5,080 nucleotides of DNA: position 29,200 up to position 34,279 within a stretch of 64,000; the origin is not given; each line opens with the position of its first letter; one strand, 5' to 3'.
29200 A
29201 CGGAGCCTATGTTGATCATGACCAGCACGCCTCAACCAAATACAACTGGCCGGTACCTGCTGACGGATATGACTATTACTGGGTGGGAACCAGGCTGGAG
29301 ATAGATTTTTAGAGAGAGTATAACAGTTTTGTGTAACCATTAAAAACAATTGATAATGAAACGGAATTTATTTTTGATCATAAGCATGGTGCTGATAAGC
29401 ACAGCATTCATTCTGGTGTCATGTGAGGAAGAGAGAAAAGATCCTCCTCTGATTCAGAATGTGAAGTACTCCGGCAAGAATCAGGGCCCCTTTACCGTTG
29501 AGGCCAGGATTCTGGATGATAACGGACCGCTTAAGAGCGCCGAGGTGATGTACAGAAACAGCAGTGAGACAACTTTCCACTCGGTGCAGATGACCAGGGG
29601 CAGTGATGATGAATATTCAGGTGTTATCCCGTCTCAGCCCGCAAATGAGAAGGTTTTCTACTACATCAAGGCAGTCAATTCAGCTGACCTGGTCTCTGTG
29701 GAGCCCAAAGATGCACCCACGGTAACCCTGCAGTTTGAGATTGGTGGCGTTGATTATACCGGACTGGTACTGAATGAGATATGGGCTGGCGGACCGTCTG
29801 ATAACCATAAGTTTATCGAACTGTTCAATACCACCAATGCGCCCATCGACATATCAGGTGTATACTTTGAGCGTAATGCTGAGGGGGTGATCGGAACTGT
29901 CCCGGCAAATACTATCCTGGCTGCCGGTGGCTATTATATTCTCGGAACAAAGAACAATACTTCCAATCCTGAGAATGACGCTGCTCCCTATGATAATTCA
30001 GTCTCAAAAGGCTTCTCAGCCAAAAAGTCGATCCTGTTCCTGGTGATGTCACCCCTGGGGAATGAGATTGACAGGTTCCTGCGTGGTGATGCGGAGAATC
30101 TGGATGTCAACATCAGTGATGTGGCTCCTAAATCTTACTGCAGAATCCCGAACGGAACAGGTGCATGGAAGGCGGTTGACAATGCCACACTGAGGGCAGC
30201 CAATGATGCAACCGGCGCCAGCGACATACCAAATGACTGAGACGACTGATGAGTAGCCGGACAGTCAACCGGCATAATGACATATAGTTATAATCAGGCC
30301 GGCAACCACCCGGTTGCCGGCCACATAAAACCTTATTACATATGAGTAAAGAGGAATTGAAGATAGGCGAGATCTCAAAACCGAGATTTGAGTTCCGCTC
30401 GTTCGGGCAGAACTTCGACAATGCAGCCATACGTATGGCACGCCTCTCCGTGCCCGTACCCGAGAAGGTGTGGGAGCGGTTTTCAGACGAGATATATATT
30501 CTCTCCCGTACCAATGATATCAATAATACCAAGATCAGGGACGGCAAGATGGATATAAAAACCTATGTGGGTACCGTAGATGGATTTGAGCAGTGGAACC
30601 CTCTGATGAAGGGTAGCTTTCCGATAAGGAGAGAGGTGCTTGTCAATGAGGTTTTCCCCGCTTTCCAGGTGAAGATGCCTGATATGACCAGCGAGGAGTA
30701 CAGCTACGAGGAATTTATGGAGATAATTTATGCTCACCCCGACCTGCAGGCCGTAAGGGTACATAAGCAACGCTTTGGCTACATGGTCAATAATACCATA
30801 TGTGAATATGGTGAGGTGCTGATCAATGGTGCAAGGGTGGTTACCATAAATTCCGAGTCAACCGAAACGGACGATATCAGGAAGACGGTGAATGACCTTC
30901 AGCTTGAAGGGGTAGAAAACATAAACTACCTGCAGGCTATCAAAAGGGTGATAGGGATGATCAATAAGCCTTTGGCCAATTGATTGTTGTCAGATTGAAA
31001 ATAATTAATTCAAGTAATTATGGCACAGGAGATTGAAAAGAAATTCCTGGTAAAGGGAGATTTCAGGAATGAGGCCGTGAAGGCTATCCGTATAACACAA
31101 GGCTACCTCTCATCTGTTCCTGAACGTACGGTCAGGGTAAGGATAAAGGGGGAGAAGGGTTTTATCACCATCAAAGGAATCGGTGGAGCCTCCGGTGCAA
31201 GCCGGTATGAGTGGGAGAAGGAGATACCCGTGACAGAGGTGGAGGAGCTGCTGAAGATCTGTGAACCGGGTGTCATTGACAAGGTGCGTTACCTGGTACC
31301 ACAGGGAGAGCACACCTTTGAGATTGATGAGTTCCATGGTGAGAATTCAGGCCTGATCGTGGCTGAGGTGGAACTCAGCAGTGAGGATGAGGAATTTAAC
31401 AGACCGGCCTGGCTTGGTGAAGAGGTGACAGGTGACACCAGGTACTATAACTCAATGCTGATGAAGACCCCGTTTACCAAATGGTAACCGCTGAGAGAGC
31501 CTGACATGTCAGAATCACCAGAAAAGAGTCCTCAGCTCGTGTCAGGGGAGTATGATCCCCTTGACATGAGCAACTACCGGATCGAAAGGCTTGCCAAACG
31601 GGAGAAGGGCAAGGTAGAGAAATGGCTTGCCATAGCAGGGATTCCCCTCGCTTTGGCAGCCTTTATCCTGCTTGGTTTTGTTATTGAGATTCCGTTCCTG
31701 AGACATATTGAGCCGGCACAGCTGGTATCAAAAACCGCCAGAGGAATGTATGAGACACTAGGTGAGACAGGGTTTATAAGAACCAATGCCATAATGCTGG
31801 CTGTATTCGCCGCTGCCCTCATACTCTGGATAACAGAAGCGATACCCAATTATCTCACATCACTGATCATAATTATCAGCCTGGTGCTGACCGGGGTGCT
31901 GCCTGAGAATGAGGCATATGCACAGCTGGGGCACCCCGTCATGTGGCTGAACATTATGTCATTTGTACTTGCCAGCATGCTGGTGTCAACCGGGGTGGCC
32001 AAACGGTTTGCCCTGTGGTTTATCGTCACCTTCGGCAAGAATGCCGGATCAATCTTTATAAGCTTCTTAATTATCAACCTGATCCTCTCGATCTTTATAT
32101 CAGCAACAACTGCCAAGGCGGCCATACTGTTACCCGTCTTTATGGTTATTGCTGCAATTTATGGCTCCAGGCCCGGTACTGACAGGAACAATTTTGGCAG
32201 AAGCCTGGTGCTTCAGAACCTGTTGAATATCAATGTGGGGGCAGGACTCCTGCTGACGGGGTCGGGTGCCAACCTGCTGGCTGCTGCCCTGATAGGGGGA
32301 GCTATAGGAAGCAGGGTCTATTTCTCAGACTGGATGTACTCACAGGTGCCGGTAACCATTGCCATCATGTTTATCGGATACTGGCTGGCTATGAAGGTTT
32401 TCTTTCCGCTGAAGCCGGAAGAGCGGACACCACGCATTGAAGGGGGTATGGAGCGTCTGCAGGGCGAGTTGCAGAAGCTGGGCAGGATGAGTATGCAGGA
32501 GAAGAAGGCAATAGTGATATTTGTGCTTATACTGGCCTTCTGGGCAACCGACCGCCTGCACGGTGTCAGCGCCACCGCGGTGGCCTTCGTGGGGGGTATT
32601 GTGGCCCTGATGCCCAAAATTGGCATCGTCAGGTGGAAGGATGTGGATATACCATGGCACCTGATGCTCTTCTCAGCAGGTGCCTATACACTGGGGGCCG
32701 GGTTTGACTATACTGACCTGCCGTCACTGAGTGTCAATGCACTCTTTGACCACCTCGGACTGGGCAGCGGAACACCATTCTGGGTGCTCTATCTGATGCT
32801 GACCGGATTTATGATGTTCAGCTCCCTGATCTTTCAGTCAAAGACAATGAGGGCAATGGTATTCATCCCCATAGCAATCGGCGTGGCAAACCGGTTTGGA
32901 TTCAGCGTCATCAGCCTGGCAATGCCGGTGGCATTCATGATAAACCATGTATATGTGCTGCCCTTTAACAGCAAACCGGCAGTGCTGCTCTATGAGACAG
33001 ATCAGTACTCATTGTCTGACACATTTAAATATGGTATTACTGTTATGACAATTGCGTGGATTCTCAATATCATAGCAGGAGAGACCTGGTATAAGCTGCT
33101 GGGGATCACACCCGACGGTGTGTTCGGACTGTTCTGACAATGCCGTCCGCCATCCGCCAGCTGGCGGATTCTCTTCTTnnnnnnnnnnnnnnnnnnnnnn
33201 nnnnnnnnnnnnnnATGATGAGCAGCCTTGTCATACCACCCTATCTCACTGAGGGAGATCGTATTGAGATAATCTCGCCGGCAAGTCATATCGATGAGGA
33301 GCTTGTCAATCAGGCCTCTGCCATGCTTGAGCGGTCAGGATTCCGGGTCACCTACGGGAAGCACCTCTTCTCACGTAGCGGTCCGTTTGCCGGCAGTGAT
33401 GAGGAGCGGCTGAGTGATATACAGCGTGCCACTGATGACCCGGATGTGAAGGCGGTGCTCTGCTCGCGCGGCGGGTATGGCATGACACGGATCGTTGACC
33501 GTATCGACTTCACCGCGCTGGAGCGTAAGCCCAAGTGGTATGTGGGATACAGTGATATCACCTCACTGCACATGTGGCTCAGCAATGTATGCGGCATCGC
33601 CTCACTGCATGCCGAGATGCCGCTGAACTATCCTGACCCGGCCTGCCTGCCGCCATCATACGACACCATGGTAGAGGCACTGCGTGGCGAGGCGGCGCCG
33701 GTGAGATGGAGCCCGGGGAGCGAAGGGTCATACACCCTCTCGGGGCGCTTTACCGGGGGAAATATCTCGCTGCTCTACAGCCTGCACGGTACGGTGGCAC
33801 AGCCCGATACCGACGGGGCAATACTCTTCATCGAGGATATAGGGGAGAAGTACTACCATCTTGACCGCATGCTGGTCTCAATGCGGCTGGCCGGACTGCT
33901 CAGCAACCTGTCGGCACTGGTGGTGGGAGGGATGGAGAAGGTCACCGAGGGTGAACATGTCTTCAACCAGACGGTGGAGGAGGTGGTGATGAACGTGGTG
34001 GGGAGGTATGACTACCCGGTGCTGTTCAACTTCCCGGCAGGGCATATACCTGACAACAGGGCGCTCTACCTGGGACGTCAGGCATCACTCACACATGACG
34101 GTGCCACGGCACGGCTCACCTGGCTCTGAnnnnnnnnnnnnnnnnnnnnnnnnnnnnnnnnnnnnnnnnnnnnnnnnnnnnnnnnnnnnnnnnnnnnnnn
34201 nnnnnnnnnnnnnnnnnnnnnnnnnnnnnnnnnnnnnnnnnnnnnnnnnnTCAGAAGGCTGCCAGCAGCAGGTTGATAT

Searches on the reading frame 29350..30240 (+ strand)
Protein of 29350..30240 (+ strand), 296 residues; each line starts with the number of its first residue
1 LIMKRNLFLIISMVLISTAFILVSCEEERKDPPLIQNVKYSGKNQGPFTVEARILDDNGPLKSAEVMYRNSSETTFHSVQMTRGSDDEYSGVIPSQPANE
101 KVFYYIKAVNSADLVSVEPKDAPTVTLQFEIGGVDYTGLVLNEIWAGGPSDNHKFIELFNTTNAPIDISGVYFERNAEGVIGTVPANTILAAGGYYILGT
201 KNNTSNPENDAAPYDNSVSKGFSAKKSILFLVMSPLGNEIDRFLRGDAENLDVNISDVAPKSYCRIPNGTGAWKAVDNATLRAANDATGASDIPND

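Call 3: search_protein_families(library=pfam, proteins=[window:29350-30240:+], max_evalue=0.01)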
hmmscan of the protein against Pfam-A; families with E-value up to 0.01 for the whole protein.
window:29350-30240:+ (296 aa): 2 families
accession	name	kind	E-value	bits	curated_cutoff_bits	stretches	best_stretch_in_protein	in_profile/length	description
PF00932.25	LTD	-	1.9e-13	51.2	34.3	1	138-242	7-104/109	Lamin Tail Domain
PF11896.14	GlgE_dom_N_S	-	0.0091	16.8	25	0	47-96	26-75/179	Alpha-1,4-glucan:maltose-1-phosphate maltosyltransferase, domain N/S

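Call 4: search_protein_families(library=ncbifam, proteins=[window:29350-30240:+], max_evalue=0.01)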
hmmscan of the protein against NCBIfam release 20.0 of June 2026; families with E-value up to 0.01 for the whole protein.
window:29350-30240:+ (296 aa): 0 families

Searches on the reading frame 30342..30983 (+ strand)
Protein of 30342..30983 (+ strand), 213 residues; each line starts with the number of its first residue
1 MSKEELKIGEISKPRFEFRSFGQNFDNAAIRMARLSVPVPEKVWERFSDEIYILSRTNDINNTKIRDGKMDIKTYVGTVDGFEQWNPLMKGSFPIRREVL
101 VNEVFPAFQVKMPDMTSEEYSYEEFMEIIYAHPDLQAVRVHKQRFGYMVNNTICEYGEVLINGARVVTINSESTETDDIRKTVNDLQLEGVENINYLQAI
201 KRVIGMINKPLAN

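Call 3: search_protein_families(library=pfam, proteins=[window:30342-30983:+], max_evalue=0.01)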
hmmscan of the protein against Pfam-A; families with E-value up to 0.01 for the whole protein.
window:30342-30983:+ (213 aa): 0 families

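Call 4: search_protein_families(library=ncbifam, proteins=[window:30342-30983:+], max_evalue=0.01)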
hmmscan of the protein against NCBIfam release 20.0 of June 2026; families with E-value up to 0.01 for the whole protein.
window:30342-30983:+ (213 aa): 0 families

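Call 63: search_solved_structures(query=A3, max_evalue=10)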
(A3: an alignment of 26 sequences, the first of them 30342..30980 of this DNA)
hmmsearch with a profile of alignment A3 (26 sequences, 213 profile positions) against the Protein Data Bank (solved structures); distinct sequences matched with E-value up to 10: 2.
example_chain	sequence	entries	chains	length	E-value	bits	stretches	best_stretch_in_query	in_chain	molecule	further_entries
9mu2_D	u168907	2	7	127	0.51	13.4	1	92-126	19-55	DUF3168 domain-containing protein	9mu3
2zc2_A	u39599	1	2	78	1.4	12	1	167-202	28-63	DnaD-like replication protein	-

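Call 64: search_protein_families(library=pfam, alignment_id=A3, max_evalue=1)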
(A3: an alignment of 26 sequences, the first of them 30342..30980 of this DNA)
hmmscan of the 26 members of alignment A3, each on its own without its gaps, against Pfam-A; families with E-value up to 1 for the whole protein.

A. member 1, window:30342-30980:+ (213 aa): 0 families

B. families by the number of members that match (of 26 scanned): 18 families
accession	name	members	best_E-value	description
PF14252.11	DUF4347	2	0.01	Domain of unknown function (DUF4347)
PF21403.4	OTU1_UBXL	2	0.14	OTU1, UBXL domain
PF01709.26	Transcrip_reg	1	0.011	TACO1/YebC second and third domain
PF07505.17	DUF5131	1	0.019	Protein of unknown function (DUF5131)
PF18425.6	CspB_prodomain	1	0.027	Csp protease B prodomain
PF25490.1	DUF7910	1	0.032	Domain of unknown function (DUF7910)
PF02119.21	FlgI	1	0.039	Flagellar P-ring protein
PF06824.17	Glyco_hydro_125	1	0.046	Metal-independent alpha-mannosidase (GH125)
PF13053.11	DUF3914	1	0.046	Protein of unknown function (DUF3914)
PF01928.26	CYTH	1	0.056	CYTH domain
PF25100.1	DUF7809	1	0.062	Domain of unknown function (DUF7809)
PF17865.7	AAA_lid_5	1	0.067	Midasin AAA lid domain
PF15867.10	Dynein_attach_N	1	0.072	Dynein attachment factor N-terminus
PF13797.11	Post_transc_reg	1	0.083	Post-transcriptional regulator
PF13031.12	DUF3892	1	0.12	Protein of unknown function (DUF3892)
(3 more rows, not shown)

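Call 70: predict_structure(protein=window:30342-30980:+)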
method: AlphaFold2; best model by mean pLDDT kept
length: 213 residues; sequences in the alignment: 1
mean_pLDDT: 34.0   pTM: 0.24
mean pLDDT of the five models: 34.0, 32.3, 30.3, 29.7, 28.4
residues with pLDDT >= 90: 0; 70-90: 0; 50-70: 20; < 50: 193
segments of 3 or more residues with pLDDT < 50: 1-100, 107-109, 119-122, 134-213
pLDDT, mean of each block of 10 residues (from residue 1): 25 26 27 28 28 28 26 27 27 40 50 53 51 44 36 38 36 35 31 31 29 31
secondary structure, 60 per line:
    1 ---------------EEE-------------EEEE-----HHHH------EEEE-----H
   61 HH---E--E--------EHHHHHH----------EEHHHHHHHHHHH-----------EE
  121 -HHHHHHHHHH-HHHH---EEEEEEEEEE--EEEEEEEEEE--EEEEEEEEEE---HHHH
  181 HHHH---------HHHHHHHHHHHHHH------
elements in order: E16-18 E32-35 H41-44 E51-54 H79-84 H97-107 H122-131 H133-136 E140-149 E152-161 E164-173 H177-184 H194-207

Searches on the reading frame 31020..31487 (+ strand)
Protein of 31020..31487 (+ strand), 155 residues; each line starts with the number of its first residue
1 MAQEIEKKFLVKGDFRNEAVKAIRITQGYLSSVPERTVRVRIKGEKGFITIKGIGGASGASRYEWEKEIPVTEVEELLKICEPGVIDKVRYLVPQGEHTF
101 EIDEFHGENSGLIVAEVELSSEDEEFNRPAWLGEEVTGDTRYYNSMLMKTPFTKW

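Call 32: search_protein_families(library=pfam, proteins=[window:31020-31487:+], max_evalue=0.001)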
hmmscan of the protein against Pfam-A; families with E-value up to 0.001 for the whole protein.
window:31020-31487:+ (155 aa): 1 family
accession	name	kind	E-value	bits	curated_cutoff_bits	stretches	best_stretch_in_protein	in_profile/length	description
PF01928.26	CYTH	-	9.1e-16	58.6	23.2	1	3-143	2-179/179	CYTH domain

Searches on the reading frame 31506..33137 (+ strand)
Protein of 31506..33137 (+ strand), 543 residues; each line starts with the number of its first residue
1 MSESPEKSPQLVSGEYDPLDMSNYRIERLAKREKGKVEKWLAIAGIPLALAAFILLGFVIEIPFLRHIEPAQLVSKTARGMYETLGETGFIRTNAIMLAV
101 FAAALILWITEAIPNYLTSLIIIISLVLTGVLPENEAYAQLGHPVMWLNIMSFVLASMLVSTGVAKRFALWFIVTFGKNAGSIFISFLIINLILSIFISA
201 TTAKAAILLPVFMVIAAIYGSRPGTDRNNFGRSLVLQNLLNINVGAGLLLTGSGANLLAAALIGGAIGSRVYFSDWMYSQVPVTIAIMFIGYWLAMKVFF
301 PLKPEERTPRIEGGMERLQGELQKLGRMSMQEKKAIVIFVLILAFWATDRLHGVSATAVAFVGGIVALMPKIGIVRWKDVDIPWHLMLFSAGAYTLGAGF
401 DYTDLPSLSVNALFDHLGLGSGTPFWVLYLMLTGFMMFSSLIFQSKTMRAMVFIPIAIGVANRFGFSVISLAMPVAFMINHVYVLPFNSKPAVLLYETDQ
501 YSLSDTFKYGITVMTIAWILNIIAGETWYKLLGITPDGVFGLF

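Call 32: search_protein_families(library=pfam, proteins=[window:31506-33137:+], max_evalue=0.001)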
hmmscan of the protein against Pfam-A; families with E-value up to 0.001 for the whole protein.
window:31506-33137:+ (543 aa): 2 families
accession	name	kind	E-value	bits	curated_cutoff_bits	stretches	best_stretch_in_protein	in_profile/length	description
PF00939.25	Na_sulph_symp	-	8.5e-56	190.3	27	1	93-534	29-471/472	Sodium:sulfate symporter transmembrane region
PF03600.22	CitMHS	-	1.1e-27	97.5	31.9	1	105-442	1-300/336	Citrate transporter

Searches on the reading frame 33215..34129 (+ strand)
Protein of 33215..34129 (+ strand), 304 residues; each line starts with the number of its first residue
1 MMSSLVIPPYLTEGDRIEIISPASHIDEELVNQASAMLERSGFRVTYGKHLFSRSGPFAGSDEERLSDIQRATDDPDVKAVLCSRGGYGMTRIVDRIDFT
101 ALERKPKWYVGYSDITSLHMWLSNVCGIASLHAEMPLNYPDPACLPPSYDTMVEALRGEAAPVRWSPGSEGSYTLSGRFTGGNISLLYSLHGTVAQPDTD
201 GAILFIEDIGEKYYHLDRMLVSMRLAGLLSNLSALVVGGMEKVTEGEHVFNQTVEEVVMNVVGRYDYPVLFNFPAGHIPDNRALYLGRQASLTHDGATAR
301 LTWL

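Call 32: search_protein_families(library=pfam, proteins=[window:33215-34129:+], max_evalue=0.001)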
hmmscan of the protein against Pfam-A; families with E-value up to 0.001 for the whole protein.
window:33215-34129:+ (304 aa): 2 families
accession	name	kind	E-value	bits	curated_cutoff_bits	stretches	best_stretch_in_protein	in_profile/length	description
PF02016.21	Peptidase_S66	-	7.5e-38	129.8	25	1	17-133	1-121/121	LD-carboxypeptidase N-terminal domain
PF17676.7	Peptidase_S66C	-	6.2e-32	111.2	23.7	1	176-292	1-120/120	LD-carboxypeptidase C-terminal domain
